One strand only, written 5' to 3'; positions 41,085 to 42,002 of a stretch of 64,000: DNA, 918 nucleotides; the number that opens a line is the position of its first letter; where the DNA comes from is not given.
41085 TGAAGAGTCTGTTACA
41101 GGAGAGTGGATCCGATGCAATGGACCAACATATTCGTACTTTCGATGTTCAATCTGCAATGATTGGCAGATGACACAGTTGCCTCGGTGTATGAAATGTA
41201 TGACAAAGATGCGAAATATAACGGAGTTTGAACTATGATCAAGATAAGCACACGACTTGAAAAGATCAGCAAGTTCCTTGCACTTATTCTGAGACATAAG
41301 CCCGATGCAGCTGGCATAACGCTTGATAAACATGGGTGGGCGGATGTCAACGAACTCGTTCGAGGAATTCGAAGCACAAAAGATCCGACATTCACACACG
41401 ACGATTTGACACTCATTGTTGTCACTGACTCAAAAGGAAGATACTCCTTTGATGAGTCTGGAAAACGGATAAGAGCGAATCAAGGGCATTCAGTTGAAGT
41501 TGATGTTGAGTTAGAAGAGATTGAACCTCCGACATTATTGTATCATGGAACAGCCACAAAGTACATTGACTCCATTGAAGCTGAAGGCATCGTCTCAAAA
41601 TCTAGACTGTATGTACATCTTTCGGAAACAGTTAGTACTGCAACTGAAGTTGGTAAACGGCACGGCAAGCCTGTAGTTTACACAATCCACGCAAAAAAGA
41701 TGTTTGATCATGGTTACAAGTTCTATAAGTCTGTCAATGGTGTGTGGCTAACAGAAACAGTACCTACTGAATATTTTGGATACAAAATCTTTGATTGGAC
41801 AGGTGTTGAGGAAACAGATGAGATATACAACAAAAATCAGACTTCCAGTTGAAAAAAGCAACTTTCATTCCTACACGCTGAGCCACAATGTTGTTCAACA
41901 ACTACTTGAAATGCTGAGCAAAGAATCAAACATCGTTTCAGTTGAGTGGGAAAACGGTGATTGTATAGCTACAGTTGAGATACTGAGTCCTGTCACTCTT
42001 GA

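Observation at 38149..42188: Operon ending in a phage-encoded Tpt1/KptA RNA 2'-phosphotransferase, with KH-domain and multi-zinc-ribbon proteins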

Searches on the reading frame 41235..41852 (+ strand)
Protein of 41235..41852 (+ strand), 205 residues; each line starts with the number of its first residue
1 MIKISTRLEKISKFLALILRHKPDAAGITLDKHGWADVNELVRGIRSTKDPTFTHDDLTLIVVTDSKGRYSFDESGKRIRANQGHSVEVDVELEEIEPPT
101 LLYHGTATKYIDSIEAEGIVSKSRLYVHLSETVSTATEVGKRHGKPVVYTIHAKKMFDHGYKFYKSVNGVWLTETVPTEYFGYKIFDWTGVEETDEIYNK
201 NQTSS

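Call 5: search_protein_families(library=pfam, proteins=[window:41235-41852:+], max_evalue=0.1)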
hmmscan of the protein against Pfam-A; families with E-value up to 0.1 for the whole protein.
window:41235-41852:+ (205 aa): 1 family
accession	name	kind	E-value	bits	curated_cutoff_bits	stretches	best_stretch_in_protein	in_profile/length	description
PF01885.22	PTS_2-RNA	-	8.9e-46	156.6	26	1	7-174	2-176/177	RNA 2'-phosphotransferase, Tpt1 / KptA family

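Call 7: find_encoding_contigs(protein=window:41235-41852:+, flank=10000, max_places=8)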
Protein window:41235-41852:+ (205 aa): 20 contigs read that carry it; 1 place shown.
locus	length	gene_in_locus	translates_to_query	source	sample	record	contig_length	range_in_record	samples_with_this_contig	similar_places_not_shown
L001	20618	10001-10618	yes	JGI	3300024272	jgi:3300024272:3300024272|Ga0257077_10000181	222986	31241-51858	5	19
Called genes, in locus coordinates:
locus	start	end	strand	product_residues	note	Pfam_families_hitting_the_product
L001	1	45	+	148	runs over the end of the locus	-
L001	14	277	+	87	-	PF25189:Tad8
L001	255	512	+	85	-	-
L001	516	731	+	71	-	-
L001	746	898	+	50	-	-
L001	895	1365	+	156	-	PF09424:YqeY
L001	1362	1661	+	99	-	-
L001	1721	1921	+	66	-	-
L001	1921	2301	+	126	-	-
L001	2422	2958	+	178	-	-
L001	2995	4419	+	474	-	PF09479:Flg_new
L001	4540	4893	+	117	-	-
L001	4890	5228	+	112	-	-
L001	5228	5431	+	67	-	-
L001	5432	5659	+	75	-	-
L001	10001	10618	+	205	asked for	PF01885:PTS_2-RNA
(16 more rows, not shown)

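Call 8: search_dna_similar(query=window:41235-41849:+, collection=phages, mode=protein, max_rows=40)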
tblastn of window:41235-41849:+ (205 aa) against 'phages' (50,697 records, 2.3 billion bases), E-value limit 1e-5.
Records with a match: 98; places in all: 98; records where one place covers at least 80% of the query: 97.
Best place of each record, by identity: <60% 98.
By first word of the organism name: Erwinia 61; Dickeya 8; Klebsiella 7; Serratia 6; Clostridioides 4; Bacillus 3; Clostridium 2; Listeria 2; Peptoclostridium 1; uncultured 1; and 3 more.
By host as written in the record: Erwinia amylovora 53; Klebsiella pneumoniae 9; Dickeya solani MK10 6; Clostridioides difficile 3; - 3; Clostridium difficile 2; Erwinia amylovora strain phiEa100 ATCC 29780 2; Erwinia amylovora strain Ea29-7 2; and 13 more.
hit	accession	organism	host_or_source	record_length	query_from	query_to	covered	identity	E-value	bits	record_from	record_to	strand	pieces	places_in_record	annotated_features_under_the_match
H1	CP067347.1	Clostridioides phage ES-S-0107-01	Clostridioides sp. ES-S-0107-01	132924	2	180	87%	53.6%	4e-59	205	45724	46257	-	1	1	record has no annotation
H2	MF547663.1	Clostridioides phage LIBA2945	Clostridioides difficile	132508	2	180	87%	53.6%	6e-59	204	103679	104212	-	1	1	RNA 2'-phosphotransferase-like protein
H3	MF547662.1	Clostridioides phage LIBA6276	Clostridioides difficile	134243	2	180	87%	53.6%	6e-59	204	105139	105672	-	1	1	RNA 2'-phosphotransferase-like protein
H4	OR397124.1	Clostridioides phage AR1086-1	Clostridioides difficile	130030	2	180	87%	52.5%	9e-58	201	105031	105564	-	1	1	kptA: putative RNA 2'-phosphotransferase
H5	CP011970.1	Peptoclostridium phage phiCDIF1296T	Peptoclostridium difficile strain ...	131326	2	180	87%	52.5%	1e-57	200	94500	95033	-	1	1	putative RNA 2'-phosphotransferase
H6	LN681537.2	Clostridium phage phiCD211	Clostridium difficile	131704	2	180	87%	52.5%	1e-57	200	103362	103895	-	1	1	kptA: RNA 2'-phosphotransferase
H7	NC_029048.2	Clostridium phage phiCD211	Clostridium difficile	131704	2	180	87%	52.5%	1e-57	200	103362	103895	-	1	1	kptA: RNA 2'-phosphotransferase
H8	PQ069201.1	Bacillus phage C30-3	Bacillus sp. C30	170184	4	187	90%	50.0%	2e-49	177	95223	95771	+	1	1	record has no annotation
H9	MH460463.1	Dickeya phage vB_DsoM_AD1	Dickeya solani MK10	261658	14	181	82%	47.9%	1e-40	152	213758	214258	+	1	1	putative RNA NAD 2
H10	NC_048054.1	Dickeya phage vB_DsoM_AD1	Dickeya solani MK10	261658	14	181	82%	47.9%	1e-40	152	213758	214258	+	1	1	RNA 2'-phosphotransferase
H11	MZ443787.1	Erwinia phage pEa_SNUABM_39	Erwinia amylovora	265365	6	205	98%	40.2%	1e-36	140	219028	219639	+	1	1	hypothetical protein (x3)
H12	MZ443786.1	Erwinia phage pEa_SNUABM_2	Erwinia amylovora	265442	6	205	98%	40.2%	1e-36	140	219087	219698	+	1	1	hypothetical protein (x3)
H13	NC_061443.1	Erwinia phage pEa_SNUABM_2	Erwinia amylovora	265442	6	205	98%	40.2%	1e-36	140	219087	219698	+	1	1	RNA 2'-phosphotransferase | hypothetical protein (x2)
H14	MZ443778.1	Erwinia phage pEa_SNUABM_30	Erwinia amylovora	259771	3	181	87%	44.8%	2e-39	148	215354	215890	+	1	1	hypothetical protein (x2)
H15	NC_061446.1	Erwinia phage pEa_SNUABM_30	Erwinia amylovora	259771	3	181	87%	44.8%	2e-39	148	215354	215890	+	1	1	RNA 2'-phosphotransferase | hypothetical protein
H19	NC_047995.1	Erwinia phage vB_EamM_Alexandra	Erwinia amylovora strain phiEa100 ATCC ...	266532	14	205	94%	40.9%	3e-37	142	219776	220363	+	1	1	RNA 2'-phosphotransferase | hypothetical protein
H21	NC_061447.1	Erwinia phage pEa_SNUABM_33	Erwinia amylovora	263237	14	181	82%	46.7%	1e-39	149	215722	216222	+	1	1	RNA 2'-phosphotransferase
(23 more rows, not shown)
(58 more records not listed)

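Call 11: get_annotated_region(hit=H6, flank=8000)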
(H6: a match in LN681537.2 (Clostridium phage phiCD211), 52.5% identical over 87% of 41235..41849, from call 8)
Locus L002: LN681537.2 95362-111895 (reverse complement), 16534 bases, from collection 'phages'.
description: Clostridium phage phiCD211, complete genome.
organism: Clostridium phage phiCD211 (NCBI taxid 1582152)
taxonomy: Viruses; Duplodnaviria; Heunggongvirae; Uroviricota; Caudoviricetes
host: Clostridium difficile; source: -; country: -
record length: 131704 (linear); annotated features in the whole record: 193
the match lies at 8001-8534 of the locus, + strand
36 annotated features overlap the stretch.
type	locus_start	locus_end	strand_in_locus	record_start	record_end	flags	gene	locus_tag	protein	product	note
CDS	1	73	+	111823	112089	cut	-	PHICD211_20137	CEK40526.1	helix-turn-helix2C Psq domain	Evidence 4 : Homologs of previously reported genes of unknown function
CDS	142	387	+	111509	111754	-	-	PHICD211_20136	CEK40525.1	hypothetical protein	Evidence 4 : Homologs of previously reported genes of unknown function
CDS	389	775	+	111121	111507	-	-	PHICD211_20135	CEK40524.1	Aspartyl protease Retroviral aspartyl protease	Evidence 4 : Homologs of previously reported genes of unknown function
CDS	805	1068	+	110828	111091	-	-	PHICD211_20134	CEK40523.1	hypothetical protein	Evidence 4 : Homologs of previously reported genes of unknown function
CDS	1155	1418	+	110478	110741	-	-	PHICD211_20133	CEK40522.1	hypothetical protein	Evidence 4 : Homologs of previously reported genes of unknown function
CDS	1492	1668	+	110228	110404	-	-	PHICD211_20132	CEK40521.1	hypothetical protein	Evidence 5 : No homology to any previously reported sequences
CDS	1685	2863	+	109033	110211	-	-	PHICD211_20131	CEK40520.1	hypothetical protein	Evidence 5 : No homology to any previously reported sequences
CDS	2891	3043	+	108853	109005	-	-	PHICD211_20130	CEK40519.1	hypothetical protein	Evidence 5 : No homology to any previously reported sequences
CDS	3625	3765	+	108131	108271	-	-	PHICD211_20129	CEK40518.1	hypothetical protein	Evidence 5 : No homology to any previously reported sequences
CDS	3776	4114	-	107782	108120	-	-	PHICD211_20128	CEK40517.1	Transcriptional regulator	-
CDS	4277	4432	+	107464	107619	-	-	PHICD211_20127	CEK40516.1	hypothetical protein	Evidence 5 : No homology to any previously reported sequences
CDS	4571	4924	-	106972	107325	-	-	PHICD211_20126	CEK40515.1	Transcriptional regulator putative Cro/Cl-type repressor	Evidence 5 : No homology to any previously reported sequences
CDS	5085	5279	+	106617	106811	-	-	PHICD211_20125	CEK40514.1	putative phage-related DNA binding protein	Evidence 3 : Function proposed based on presence of conserved amino acid motif, structural feature or limited homology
CDS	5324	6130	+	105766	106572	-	-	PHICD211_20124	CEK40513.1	Phage antirepressor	Evidence 5 : No homology to any previously reported sequences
CDS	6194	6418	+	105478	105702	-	-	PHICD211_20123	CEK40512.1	hypothetical protein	Evidence 5 : No homology to any previously reported sequences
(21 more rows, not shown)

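Call 16: search_solved_structures(query=window:41235-41849:+, show_alignments=3)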
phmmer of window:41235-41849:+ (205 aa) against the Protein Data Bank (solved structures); distinct sequences matched with E-value up to 0.001: 13.
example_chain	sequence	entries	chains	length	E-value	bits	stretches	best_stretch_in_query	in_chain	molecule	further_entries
7kw8_A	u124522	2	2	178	1.2e-50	175.1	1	7-181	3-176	tRNA 2'-phosphotransferase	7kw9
6ede_A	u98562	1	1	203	2.4e-34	121.9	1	8-183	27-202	Probable RNA 2'-phosphotransferase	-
6e3a_A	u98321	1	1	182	4.5e-34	121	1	9-183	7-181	Probable RNA 2'-phosphotransferase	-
9ld4_A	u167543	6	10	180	2.6e-30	108.7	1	9-179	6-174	Probable RNA 2'-phosphotransferase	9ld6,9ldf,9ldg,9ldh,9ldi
9ldc_A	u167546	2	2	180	1.6e-29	106.1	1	9-179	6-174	Probable RNA 2'-phosphotransferase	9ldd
9ld3_A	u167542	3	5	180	1.8e-29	105.9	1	9-179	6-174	Probable RNA 2'-phosphotransferase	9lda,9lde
8tfi_A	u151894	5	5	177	5.9e-27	97.7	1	10-179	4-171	Probable RNA 2'-phosphotransferase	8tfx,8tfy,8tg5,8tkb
8tfz_A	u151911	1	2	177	5.7e-26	94.5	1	10-179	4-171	Probable RNA 2'-phosphotransferase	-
1wfx_A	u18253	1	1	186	1e-25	93.7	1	10-180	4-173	Probable RNA 2'-phosphotransferase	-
8tg3_A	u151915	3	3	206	1e-25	93.7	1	10-180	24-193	Probable RNA 2'-phosphotransferase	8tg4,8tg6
7yw2_A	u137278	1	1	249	9.1e-12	48.2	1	9-174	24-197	tRNA 2'-phosphotransferase 1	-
7yw4_A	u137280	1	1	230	9.7e-12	48.1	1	8-181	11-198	tRNA 2'-phosphotransferase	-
7yw3_A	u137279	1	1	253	5.5e-11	45.6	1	9-174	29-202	tRNA 2'-phosphotransferase 1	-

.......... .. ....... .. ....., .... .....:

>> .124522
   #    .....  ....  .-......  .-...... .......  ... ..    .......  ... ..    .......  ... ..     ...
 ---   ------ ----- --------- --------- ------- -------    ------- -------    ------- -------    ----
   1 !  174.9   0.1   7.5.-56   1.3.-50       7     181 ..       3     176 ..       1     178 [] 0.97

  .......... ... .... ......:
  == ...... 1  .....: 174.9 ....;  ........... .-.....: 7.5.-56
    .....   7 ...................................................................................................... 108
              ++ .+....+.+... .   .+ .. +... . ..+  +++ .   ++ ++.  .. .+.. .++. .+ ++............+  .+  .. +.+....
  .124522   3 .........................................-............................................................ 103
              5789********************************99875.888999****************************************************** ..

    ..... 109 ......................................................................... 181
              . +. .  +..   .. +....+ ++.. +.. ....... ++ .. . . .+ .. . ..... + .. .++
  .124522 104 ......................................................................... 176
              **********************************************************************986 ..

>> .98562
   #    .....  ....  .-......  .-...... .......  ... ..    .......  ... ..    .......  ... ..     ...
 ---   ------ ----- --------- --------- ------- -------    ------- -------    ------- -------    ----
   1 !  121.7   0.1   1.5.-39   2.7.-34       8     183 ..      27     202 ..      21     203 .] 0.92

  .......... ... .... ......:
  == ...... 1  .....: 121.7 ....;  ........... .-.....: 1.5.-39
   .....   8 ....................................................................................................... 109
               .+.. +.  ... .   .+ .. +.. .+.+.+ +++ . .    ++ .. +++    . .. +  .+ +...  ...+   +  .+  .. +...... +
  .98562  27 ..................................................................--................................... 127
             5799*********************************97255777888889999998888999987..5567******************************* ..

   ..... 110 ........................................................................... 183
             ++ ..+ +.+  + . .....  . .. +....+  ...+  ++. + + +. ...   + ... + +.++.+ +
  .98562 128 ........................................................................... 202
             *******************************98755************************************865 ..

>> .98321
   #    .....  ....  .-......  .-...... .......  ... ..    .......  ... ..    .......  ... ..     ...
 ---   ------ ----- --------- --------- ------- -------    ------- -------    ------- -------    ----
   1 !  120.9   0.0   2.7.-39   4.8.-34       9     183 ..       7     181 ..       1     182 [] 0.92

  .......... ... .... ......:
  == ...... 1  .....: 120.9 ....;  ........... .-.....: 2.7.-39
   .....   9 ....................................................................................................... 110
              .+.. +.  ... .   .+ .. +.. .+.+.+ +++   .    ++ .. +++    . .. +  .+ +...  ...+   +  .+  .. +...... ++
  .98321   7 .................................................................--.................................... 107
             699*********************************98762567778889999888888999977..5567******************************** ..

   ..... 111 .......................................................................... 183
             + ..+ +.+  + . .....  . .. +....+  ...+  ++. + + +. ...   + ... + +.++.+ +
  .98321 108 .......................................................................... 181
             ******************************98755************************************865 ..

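Call 17: search_protein_families(library=phrogs, proteins=[window:41235-41852:+], max_evalue=0.01)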
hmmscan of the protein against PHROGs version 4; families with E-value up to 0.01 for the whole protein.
window:41235-41852:+ (205 aa): 1 family
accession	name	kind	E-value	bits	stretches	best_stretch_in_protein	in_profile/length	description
phrog_5470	-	DNA, RNA and nucleotide metabolism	9.1e-73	244.6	1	8-181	6-178/183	RNA 2'-phosphotransferase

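Call 18: find_related_loci(query=window:41235-41849:+, collection=viral_contigs, flank=10000)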
Query window:41235-41849:+ (205 aa) in viral_contigs; peptide patterns used: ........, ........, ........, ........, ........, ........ (x = any residue, [..] = any of these).
28 stretches matched a pattern; 5 encode a relative of the query (tblastn E <= 1e-3); 5 distinct loci.
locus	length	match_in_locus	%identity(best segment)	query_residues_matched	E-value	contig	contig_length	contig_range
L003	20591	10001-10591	79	6-201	3e-107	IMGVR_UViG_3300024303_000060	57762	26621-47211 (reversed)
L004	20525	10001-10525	56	6-181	2e-64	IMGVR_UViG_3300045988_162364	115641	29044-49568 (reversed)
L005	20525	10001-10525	56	6-181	7e-64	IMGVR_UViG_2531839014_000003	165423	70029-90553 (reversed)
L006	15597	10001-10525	56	6-181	7e-64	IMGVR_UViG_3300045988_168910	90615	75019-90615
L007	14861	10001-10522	57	7-181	2e-61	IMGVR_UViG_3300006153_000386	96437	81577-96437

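Call 29: get_annotated_region(hit=H10, flank=7000)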
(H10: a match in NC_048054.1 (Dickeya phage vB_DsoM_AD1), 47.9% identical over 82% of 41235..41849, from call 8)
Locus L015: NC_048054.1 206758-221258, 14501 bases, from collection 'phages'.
description: Dickeya phage vB_DsoM_AD1, complete genome.
organism: Dickeya phage vB_DsoM_AD1 (NCBI taxid 2283029)
taxonomy: Viruses; Duplodnaviria; Heunggongvirae; Uroviricota; Caudoviricetes; Alexandravirus; Alexandravirus AD1
host: Dickeya solani MK10; source: waterway; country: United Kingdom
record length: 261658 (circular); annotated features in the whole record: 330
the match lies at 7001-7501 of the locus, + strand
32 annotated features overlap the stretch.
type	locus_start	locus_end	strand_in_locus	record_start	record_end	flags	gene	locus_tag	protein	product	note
CDS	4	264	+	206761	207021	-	-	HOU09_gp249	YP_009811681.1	hypothetical protein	-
CDS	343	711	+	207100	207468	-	-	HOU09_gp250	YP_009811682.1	hypothetical protein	-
CDS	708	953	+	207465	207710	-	-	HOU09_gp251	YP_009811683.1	hypothetical protein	-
CDS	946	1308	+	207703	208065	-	-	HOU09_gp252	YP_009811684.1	hypothetical protein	-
CDS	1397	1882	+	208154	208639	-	-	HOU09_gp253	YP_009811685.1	hypothetical protein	-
CDS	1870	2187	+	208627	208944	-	-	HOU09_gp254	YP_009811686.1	hypothetical protein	-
CDS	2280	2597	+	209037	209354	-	-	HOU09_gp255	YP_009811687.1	hypothetical protein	-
CDS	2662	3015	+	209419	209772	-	-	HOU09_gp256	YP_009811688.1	hypothetical protein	-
CDS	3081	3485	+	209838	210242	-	-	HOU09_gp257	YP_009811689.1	hypothetical protein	-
CDS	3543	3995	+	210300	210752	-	-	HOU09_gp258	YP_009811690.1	putative XRE family transcriptional regulator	-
CDS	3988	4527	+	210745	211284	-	-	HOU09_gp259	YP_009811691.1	hypothetical protein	-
CDS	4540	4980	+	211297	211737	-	-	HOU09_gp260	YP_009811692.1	hypothetical protein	-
CDS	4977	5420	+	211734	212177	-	-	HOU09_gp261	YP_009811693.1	hypothetical protein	-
CDS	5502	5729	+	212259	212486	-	-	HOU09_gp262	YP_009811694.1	hypothetical protein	-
CDS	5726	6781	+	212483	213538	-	-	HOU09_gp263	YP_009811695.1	hypothetical protein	-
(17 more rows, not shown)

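Call 30: get_annotated_region(hit=H19, flank=7000)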
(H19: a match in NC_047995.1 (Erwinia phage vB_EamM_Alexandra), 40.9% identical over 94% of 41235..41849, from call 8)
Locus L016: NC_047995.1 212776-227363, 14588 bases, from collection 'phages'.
description: Erwinia phage vB_EamM_Alexandra, complete genome.
organism: Erwinia phage vB_EamM_Alexandra (NCBI taxid 2201424)
taxonomy: Viruses; Duplodnaviria; Heunggongvirae; Uroviricota; Caudoviricetes; Alexandravirus; Alexandravirus alexandra
host: Erwinia amylovora strain phiEa100 ATCC 29780; source: -; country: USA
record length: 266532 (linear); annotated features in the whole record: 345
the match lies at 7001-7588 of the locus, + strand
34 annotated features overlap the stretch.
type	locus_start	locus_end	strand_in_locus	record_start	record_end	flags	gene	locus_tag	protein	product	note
CDS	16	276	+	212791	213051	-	-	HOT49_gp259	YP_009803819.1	hypothetical protein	-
CDS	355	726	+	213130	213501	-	-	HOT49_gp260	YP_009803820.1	hypothetical protein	-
CDS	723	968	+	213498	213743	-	-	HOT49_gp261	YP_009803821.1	hypothetical protein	-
CDS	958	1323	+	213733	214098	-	-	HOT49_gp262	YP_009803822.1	hypothetical protein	-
CDS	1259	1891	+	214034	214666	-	-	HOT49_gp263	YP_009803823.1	hypothetical protein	-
CDS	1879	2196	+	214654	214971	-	-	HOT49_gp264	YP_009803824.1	hypothetical protein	-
CDS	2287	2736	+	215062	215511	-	-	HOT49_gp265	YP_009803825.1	hypothetical protein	-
CDS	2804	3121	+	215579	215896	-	-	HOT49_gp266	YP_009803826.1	hypothetical protein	-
CDS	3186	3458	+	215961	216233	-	-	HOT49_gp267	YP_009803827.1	hypothetical protein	-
CDS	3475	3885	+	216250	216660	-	-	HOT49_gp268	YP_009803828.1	hypothetical protein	-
CDS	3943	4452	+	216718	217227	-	-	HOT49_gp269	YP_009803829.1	hypothetical protein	-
CDS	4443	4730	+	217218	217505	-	-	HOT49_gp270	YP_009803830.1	hypothetical protein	-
CDS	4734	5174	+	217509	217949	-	-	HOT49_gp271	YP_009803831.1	hypothetical protein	-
CDS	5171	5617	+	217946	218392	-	-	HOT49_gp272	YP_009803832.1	hypothetical protein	-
CDS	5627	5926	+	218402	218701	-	-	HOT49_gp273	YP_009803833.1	hypothetical protein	-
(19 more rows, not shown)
